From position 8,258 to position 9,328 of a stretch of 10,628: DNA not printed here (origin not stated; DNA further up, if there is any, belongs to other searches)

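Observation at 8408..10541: SPFH (stomatin-like) gene translationally coupled to a secreted M28 aminopeptidase instead of the canonical NfeD partner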

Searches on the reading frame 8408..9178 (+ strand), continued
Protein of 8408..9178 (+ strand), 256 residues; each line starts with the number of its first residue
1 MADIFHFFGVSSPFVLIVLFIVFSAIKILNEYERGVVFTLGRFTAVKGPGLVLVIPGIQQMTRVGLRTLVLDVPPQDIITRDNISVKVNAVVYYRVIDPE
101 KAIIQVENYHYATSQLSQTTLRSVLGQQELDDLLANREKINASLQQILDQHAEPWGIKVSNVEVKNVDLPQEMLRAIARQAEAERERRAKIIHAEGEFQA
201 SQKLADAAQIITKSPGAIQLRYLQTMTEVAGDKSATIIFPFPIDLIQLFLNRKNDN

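Call 17: find_related_loci(query=window:8408-9175:+, collection=metagenome_contigs, flank=5000)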
Query window:8408-9175:+ (256 aa) in metagenome_contigs; peptide patterns used: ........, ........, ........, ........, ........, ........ (x = any residue, [..] = any of these).
600 stretches matched a pattern (row limit reached: there are more); 587 encode a relative of the query (tblastn E <= 1e-3); the best 80 are kept; 80 distinct loci.
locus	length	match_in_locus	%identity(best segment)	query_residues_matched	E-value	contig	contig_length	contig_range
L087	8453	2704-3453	73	6-256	2e-127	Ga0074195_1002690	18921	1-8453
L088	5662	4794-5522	72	13-255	6e-124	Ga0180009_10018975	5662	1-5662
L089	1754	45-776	73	12-255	2e-132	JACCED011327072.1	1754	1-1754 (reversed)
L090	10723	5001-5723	71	13-253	3e-122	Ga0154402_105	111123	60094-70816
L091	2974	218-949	73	12-255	4e-126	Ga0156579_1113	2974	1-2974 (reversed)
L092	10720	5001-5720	70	13-252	2e-121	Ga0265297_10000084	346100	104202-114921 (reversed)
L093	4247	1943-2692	67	4-253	1e-122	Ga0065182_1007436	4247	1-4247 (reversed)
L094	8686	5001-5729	70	12-254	1e-121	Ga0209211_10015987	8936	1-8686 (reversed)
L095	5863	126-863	70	10-254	6e-120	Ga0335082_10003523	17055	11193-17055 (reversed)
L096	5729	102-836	69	11-254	9e-119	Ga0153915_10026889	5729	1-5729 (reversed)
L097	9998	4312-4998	74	25-253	3e-117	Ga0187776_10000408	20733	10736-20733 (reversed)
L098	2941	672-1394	73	13-253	2e-120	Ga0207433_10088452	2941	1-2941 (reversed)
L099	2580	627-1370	68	9-253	1e-120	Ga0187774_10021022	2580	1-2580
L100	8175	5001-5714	72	15-252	2e-115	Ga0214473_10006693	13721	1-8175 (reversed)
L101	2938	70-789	71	13-253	2e-119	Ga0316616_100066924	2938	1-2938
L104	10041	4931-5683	66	6-254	3e-114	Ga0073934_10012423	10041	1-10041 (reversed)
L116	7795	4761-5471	70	15-251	5e-113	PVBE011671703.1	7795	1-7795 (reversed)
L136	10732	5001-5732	67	14-254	2e-111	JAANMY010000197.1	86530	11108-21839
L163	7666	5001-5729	65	14-256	1e-109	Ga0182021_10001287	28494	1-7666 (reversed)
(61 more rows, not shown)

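Call 20: search_protein_families(library=pfam, proteins=[L097:2876-4234:+, L100:3604-4893:+, L104:3630-4919:+, L116:3391-4740:+, L136:3579-4958:+, L163:3598-4974:+, L087:2100-2558:-, L092:4044-4901:+, L094:2841-4703:+, L095:1054-2301:+], max_evalue=0.001)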
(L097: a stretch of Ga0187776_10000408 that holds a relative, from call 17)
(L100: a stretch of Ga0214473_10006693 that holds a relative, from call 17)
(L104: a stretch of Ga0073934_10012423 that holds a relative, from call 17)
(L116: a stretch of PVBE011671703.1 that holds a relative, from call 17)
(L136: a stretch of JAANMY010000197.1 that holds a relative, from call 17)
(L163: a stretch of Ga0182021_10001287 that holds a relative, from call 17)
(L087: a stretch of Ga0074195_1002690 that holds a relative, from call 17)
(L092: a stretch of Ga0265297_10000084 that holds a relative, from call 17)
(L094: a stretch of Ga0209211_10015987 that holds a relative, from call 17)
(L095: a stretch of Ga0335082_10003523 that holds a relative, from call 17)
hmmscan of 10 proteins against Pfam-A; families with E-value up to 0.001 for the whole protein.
L097:2876-4234:+ (452 aa): 4 families
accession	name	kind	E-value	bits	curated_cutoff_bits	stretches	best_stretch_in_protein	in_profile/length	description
PF24961.1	NfeD_membrane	-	8.2e-29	100.5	26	1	262-379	1-117/119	NfeD integral membrane domain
PF25145.1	NfeD1b_N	-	7.8e-21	74.9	40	1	61-211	12-155/189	NfeD1b, N-terminal domain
PF01957.25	NfeD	-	4.6e-16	59.2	29.1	1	395-449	2-57/57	NfeD-like C-terminal, partner-binding domain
PF00574.28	CLP_protease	-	0.00046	20.6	20.2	1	55-211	21-178/182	Clp protease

L100:3604-4893:+ (429 aa): 3 families
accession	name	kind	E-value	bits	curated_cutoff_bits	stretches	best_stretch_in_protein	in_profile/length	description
PF24961.1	NfeD_membrane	-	2.7e-28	98.8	26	1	239-355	1-116/119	NfeD integral membrane domain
PF25145.1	NfeD1b_N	-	1.5e-22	80.6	40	1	29-191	2-158/189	NfeD1b, N-terminal domain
PF01957.25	NfeD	-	8.4e-12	45.6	29.1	1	372-427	2-57/57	NfeD-like C-terminal, partner-binding domain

L104:3630-4919:+ (429 aa): 3 families
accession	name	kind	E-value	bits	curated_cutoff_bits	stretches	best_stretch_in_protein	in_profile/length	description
PF24961.1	NfeD_membrane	-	2.6e-27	95.7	26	1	240-358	1-118/119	NfeD integral membrane domain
PF25145.1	NfeD1b_N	-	1.8e-21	77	40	1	29-188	2-154/189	NfeD1b, N-terminal domain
PF01957.25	NfeD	-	1.6e-15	57.5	29.1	1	372-427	1-57/57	NfeD-like C-terminal, partner-binding domain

L116:3391-4740:+ (449 aa): 3 families
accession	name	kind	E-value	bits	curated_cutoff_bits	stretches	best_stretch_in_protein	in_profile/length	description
PF24961.1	NfeD_membrane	-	4.1e-28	98.2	26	1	255-372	1-117/119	NfeD integral membrane domain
PF25145.1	NfeD1b_N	-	4.9e-23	82.1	40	1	43-205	2-157/189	NfeD1b, N-terminal domain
PF01957.25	NfeD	-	5.2e-11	43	29.1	1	388-444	2-57/57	NfeD-like C-terminal, partner-binding domain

L136:3579-4958:+ (459 aa): 3 families
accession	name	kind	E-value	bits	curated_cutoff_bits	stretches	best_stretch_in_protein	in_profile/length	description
PF24961.1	NfeD_membrane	-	6.7e-25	87.9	26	1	263-382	1-117/119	NfeD integral membrane domain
PF25145.1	NfeD1b_N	-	1.1e-21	77.7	40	1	52-216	2-159/189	NfeD1b, N-terminal domain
PF01957.25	NfeD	-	6.9e-18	65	29.1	1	398-453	2-57/57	NfeD-like C-terminal, partner-binding domain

L163:3598-4974:+ (458 aa): 3 families
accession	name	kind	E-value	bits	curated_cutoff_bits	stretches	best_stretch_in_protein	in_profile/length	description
PF24961.1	NfeD_membrane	-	8.9e-29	100.4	26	1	262-378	1-116/119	NfeD integral membrane domain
PF25145.1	NfeD1b_N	-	7.4e-18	65.2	40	1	51-207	2-151/189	NfeD1b, N-terminal domain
PF01957.25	NfeD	-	9.6e-15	55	29.1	1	395-449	2-57/57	NfeD-like C-terminal, partner-binding domain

L087:2100-2558:- (152 aa): 1 family
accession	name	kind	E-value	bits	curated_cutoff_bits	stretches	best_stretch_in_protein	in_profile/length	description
PF01029.23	NusB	-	1.9e-31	109.6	23.1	1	19-144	3-133/133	NusB family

L092:4044-4901:+ (285 aa): 1 family
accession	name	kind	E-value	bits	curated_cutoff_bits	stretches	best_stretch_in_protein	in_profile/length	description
PF12686.12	DUF3800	-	9.3e-15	56.1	21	1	4-225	1-142/149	Protein of unknown function (DUF3800)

L094:2841-4703:+ (620 aa): 0 families

L095:1054-2301:+ (415 aa): 6 families
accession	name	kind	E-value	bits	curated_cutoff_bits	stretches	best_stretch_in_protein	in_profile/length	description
PF13185.12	GAF_2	-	1.7e-22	80.5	28.6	1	56-193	4-136/136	GAF domain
PF01590.32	GAF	-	1.4e-14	55.2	22.4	1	56-192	2-133/133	GAF domain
PF07730.19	HisKA_3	-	1.9e-14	54.4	24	1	209-276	1-66/68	Histidine kinase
PF02518.31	HATPase_c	-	9.4e-14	52.2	26.4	1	318-410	4-110/111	Histidine kinase-, DNA gyrase B-, and HSP90-like ATPase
PF13492.12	GAF_3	-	3.7e-12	47.2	27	1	60-194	6-129/129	GAF domain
PF13581.12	HATPase_c_2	-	4.6e-05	23.9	27.4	1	314-374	26-91/127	Histidine kinase-like ATPase domain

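Call 22: search_protein_families(library=ncbifam, proteins=[window:8408-9178:+, L001:1861-2967:+], max_evalue=0.001)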
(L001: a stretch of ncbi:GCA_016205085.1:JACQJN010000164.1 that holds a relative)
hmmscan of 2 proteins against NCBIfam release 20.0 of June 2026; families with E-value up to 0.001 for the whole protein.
window:8408-9178:+ (256 aa): 5 families
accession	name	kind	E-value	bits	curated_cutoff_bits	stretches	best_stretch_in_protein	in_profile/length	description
TIGR01933.1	hflK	equivalog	1.4e-23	83.6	159.4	1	26-202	1-180/261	FtsH protease activity modulator HflK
NF008181.0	PRK10930.1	equivalog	3.8e-16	58.9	660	1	16-202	87-276/419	FtsH protease activity modulator HflK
TIGR01932.1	hflC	equivalog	7.6e-14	51.3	134.4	2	15-150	9-159/318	protease modulator HflC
NF008259.0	PRK11029.1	equivalog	7e-08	31.8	427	1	152-213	198-259/334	protease modulator HflC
NF058507.1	FlotScfldFlot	equivalog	1e-07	31.4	700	1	45-209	53-225/477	flotillin lipid rafts scaffold protein FloT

L001:1861-2967:+ (368 aa): 24 families
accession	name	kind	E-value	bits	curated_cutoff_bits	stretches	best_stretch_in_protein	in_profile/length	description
TIGR00539.1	hemN_rel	equivalog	7.2e-83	278.6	205.4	1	8-341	2-346/361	radical SAM family heme chaperone HemW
NF006067.1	PRK08208.1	equivalog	1.4e-60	205.4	380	1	8-364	37-414/427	STM4012 family radical SAM protein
NF004567.0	PRK05904.1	equivalog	9.7e-58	196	355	1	4-333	4-324/353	coproporphyrinogen III oxidase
TIGR03994.1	rSAM_HemZ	equivalog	4.9e-52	177.4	321.4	1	8-246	86-345/401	coproporphyrinogen dehydrogenase HemZ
TIGR04107.1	rSAM_HutW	equivalog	4.2e-50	170.8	400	1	8-362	41-412/419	heme anaerobic degradation radical SAM methyltransferase ChuW/HutW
NF005133.0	PRK06582.1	equivalog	1.5e-48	165.8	597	1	9-361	14-385/390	coproporphyrinogen III oxidase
NF006061.0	PRK08207.1-4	equivalog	7.7e-44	150.3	702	1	9-265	176-457/501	coproporphyrinogen III oxidase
NF006385.0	PRK08629.1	equivalog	9.5e-43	146.6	355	1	9-364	55-413/439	coproporphyrinogen III oxidase family protein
NF006064.0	PRK08207.2-2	equivalog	1.2e-40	139.9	504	1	8-231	146-378/465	coproporphyrinogen III oxidase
TIGR00538.1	hemN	equivalog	1.1e-39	136.5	324.95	1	8-304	51-368/454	oxygen-independent coproporphyrinogen III oxidase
NF006060.0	PRK08207.1-3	equivalog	2.7e-38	132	653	1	8-219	151-377/477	coproporphyrinogen III oxidase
NF006059.0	PRK08207.1-1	equivalog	3e-37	128.5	1012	1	9-265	174-455/496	coproporphyrinogen III oxidase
TIGR04419.1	no_iron_rSAM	equivalog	1.8e-30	106.7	300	1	20-264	17-255/378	HemN-related non-iron pseudo-SAM protein PsgB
NF006063.0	PRK08207.2-1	equivalog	4.7e-30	104.7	1074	1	8-198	194-392/518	coproporphyrinogen III oxidase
NF006062.0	PRK08207.1-5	equivalog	4.4e-28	98.4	1007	1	8-221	150-378/476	coproporphyrinogen III oxidase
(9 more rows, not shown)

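Call 48: search_solved_structures(query=window:8408-9175:+, max_evalue=1e-10, show_alignments=1)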
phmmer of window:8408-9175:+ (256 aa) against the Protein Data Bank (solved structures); distinct sequences matched with E-value up to 1e-10: 16.
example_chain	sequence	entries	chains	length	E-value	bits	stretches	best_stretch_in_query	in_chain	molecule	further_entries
9oh9_A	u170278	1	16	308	1.9e-70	240.2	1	20-254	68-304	Stomatin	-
9wmj_A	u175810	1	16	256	6.1e-70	238.6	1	20-247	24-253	Stomatin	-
9wkz_A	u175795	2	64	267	7.1e-70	238.4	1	20-247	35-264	Stomatin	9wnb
9z7u_F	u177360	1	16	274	7.8e-70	238.2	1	20-247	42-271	Stomatin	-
3bk6_A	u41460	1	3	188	2.1e-64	220.5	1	62-234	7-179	PH stomatin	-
8gn9_A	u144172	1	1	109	2.1e-40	142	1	64-170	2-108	Stomatin homolog PH1511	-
8z5g_A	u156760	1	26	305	1.2e-39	139.4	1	15-226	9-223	Protein QmcA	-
9zd2_F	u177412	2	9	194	1.2e-38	136.2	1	16-170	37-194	Stomatin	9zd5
4fvj_A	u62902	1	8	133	2.2e-30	109.2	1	56-183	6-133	Stomatin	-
4fvg_A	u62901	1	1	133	3.6e-30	108.5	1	56-183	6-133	Stomatin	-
4fvf_A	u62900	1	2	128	5.9e-30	107.8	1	59-183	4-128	Stomatin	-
2rpb_A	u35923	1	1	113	1.4e-29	106.5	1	63-171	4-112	hypothetical membrane protein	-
7wh3_A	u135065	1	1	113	7e-27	97.7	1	63-171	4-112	Stomatin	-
7vhq_E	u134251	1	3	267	8.7e-13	51.6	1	17-217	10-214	Protein HflK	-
7vhp_E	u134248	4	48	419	2.9e-12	49.9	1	17-215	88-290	Protein HflK | Modulator of FtsH protease HflK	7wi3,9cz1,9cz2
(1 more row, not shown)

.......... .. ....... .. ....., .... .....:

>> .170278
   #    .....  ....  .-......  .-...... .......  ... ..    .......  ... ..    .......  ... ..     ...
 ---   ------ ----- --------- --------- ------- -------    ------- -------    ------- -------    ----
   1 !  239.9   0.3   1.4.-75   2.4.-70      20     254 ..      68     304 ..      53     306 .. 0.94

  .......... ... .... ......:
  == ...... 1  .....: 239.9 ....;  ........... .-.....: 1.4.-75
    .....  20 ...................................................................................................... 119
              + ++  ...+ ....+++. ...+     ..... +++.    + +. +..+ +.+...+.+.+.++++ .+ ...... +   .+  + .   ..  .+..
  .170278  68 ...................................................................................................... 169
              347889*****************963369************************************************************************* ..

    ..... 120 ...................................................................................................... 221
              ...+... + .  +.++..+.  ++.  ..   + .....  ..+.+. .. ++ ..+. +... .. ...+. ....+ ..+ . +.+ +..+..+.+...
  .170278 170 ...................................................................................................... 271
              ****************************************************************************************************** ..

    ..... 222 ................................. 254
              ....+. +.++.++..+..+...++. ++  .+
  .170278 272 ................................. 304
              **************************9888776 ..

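Call 62: search_protein_families(library=padloc, proteins=[window:8408-9178:+], max_evalue=0.001)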
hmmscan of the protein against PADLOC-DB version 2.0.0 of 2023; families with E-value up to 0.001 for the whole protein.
window:8408-9178:+ (256 aa): 0 families

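Call 67: find_encoding_contigs(protein=P0003, flank=6000, max_places=2)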
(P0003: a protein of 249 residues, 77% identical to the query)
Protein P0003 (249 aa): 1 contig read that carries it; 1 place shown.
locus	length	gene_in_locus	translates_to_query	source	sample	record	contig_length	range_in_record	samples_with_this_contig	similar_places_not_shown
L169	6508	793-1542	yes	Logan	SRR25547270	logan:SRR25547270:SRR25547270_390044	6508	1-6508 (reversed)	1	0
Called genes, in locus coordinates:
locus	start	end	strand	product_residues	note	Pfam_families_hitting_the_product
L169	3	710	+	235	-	?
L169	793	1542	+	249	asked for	PF01145:Band_7, PF13421:Band_7_1 (weak)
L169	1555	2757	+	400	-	PF04055:Radical_SAM, PF06969:HemN_C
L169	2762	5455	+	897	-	PF00133:tRNA-synt_1, PF01406:tRNA-synt_1e (faint), PF09334:tRNA-synt_1g (weak), PF13603:tRNA-synt_1_2 (weak), PF09334:tRNA-synt_1g (weak), PF08264:Anticodon_1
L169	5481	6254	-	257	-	PF04402:SIMPL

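Call 68: find_encoding_contigs(protein=P0006, flank=6000, max_places=2)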
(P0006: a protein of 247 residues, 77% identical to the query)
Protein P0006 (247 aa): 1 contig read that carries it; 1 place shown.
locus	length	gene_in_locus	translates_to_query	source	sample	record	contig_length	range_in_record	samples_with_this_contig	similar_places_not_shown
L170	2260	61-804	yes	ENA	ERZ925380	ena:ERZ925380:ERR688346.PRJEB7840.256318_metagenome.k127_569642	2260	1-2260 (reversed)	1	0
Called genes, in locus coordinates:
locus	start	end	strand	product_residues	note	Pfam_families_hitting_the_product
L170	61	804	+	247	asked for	PF01145:Band_7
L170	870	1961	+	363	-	PF04055:Radical_SAM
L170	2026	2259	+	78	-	?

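Call 69: find_encoding_contigs(protein=P0031, flank=10000, max_places=2)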
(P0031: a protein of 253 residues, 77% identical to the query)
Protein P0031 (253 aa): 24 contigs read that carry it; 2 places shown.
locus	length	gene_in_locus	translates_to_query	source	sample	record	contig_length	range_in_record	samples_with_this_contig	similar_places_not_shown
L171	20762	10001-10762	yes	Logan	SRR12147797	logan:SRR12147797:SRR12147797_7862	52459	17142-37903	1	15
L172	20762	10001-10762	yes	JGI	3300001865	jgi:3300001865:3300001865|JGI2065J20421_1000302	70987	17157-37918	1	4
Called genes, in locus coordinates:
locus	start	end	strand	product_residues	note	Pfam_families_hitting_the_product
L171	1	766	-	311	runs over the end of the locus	-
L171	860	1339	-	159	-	PF14345:GDYXXLXY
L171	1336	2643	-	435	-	PF09925:DUF2157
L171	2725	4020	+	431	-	PF05977:MFS_3, PF07690:MFS_1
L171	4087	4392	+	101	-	PF01250:Ribosomal_S6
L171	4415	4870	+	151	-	PF00436:SSB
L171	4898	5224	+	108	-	PF01084:Ribosomal_S18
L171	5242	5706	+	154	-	PF01281:Ribosomal_L9_N, PF03948:Ribosomal_L9_C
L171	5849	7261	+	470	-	PF00772:DnaB, PF03796:DnaB_C, PF13481:AAA_25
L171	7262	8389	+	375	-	PF01168:Ala_racemase_N, PF00842:Ala_racemase_C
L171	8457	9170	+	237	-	PF02405:MlaE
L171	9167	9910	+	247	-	PF13555:AAA_29 (weak), PF00005:ABC_tran, PF13304:AAA_21 (faint)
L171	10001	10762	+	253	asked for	PF01145:Band_7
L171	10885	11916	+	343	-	PF04055:Radical_SAM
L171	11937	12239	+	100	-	-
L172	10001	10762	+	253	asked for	PF01145:Band_7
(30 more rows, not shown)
